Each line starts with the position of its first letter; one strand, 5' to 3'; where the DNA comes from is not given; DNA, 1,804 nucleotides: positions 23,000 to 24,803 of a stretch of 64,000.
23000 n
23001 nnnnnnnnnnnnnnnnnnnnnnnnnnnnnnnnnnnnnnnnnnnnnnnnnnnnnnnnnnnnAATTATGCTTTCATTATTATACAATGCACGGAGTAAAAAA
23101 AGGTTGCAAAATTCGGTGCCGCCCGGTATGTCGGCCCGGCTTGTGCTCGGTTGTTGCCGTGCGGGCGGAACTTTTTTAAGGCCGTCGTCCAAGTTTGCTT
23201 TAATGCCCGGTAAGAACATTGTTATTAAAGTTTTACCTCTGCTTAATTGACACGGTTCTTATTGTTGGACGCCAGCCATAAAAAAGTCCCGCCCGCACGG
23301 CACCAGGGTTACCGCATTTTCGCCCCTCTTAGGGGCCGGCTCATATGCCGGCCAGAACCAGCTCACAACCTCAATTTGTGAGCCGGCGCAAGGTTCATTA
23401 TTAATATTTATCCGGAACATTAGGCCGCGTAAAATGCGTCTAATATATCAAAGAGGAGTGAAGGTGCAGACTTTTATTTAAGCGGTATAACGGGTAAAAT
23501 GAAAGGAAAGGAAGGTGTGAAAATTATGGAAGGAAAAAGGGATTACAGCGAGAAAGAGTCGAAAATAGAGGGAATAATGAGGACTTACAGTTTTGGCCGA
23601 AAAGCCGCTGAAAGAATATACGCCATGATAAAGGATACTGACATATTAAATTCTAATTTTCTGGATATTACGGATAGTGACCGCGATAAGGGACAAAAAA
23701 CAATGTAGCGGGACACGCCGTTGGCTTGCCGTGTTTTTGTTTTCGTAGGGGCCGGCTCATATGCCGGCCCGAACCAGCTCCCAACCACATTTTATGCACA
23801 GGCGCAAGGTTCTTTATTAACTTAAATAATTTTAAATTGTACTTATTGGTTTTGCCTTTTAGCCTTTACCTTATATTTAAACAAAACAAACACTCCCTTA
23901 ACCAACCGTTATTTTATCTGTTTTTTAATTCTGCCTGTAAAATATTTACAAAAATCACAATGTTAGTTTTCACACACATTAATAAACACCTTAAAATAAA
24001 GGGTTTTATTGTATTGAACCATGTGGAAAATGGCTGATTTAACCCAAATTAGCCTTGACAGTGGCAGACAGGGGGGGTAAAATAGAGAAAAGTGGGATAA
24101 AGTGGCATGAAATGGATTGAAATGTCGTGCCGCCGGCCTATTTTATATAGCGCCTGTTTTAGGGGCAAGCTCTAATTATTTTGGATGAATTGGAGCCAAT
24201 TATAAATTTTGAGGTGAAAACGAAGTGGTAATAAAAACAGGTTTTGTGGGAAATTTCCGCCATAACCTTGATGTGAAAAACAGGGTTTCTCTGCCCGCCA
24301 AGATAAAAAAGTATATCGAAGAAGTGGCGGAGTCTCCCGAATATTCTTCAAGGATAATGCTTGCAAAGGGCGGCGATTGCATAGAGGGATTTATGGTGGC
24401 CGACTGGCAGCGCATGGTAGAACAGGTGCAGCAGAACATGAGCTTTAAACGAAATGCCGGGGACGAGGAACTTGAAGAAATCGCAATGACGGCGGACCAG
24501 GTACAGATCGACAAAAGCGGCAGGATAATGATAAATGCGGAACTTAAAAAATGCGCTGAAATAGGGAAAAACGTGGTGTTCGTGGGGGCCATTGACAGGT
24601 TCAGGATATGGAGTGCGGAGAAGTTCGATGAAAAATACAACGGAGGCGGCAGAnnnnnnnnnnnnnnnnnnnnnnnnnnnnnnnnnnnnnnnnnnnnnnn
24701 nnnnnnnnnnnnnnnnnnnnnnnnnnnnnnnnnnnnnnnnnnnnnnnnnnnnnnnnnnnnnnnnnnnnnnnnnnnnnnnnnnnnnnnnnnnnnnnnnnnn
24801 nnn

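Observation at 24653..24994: STAS-domain (anti-sigma antagonist-like) protein embedded between mraZ and rsmH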

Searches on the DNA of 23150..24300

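Call 72: search_rna_families(source=window, start=23150, end=24300, threshold=evalue, max_evalue=1)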
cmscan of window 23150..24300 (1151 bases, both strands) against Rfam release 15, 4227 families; matches with E-value up to 1: 2.
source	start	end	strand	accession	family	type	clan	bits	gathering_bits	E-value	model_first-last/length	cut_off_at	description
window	23348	23563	-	RF02706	TeloSII_ncR30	Gene; sRNA;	-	22.8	86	0.01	1-226/226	no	TeloSII non coding RNA 30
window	23948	24040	-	RF01770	rimP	Cis-reg; leader;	-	22.3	47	0.63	1-102/102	no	Gammaprotebacteria rimP leader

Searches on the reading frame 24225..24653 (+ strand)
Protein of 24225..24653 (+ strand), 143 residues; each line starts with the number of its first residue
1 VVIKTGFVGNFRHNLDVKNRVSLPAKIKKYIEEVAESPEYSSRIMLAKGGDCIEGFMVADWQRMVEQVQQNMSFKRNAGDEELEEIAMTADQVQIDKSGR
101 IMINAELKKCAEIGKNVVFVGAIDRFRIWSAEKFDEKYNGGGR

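Call 3: search_protein_families(library=pfam, proteins=[window:24225-24653:+], max_evalue=1)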
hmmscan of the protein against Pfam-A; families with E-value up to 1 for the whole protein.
window:24225-24653:+ (143 aa): 4 families
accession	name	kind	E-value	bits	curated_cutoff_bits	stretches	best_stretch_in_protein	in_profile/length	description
PF02381.23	MraZ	-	8.1e-19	67.8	23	2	87-135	2-50/72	MraZ protein, putative antitoxin-like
PF25756.1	TPR_INTS8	-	0.093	11.9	27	1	13-74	34-96/488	INTS8, TPR repeats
PF12317.13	IFT46_B_C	-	0.13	12.4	22.2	1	17-88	107-179/211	Intraflagellar transport complex B protein 46 C terminal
PF04016.18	DUF364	-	0.19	11.8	23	0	44-79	104-139/147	Putative heavy-metal chelation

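Call 4: search_protein_families(library=ncbifam, proteins=[window:24225-24653:+], max_evalue=1)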
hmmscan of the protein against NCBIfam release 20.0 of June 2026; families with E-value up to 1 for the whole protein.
window:24225-24653:+ (143 aa): 8 families
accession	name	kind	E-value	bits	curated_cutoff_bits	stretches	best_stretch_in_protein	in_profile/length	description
NF001476.0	PRK00326.2-2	equivalog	3.8e-22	78.7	162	1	5-136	3-137/163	division/cell wall cluster transcriptional repressor MraZ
TIGR00242.1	TIGR00242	equivalog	1.4e-21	76.9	98.35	1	7-137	2-124/144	division/cell wall cluster transcriptional repressor MraZ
NF001482.0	PRK00326.3-4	equivalog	1.6e-16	60.4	168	1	7-136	2-139/160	division/cell wall cluster transcriptional repressor MraZ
NF001477.0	PRK00326.2-4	equivalog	9.6e-16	58.1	162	1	7-137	4-130/155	division/cell wall cluster transcriptional repressor MraZ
NF001483.0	PRK00326.3-5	equivalog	1.5e-10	41.5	239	1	7-138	3-131/155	division/cell wall cluster transcriptional repressor MraZ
NF001475.0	PRK00326.2-1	equivalog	1.6e-08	34.6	257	1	7-138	4-131/149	division/cell wall cluster transcriptional repressor MraZ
NF005291.0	PRK06814.1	equivalog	0.039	11.8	1349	1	42-125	982-1050/1140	acyl-[ACP]--phospholipid O-acyltransferase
TIGR01919.1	hisA-trpF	equivalog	0.091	12.3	306.45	1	64-122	47-104/243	bifunctional 1-(5-phosphoribosyl)-5-((5-phosphoribosylamino)methylideneamino)imidazole-4-carboxamide isomerase/phosphoribosylanthranilate is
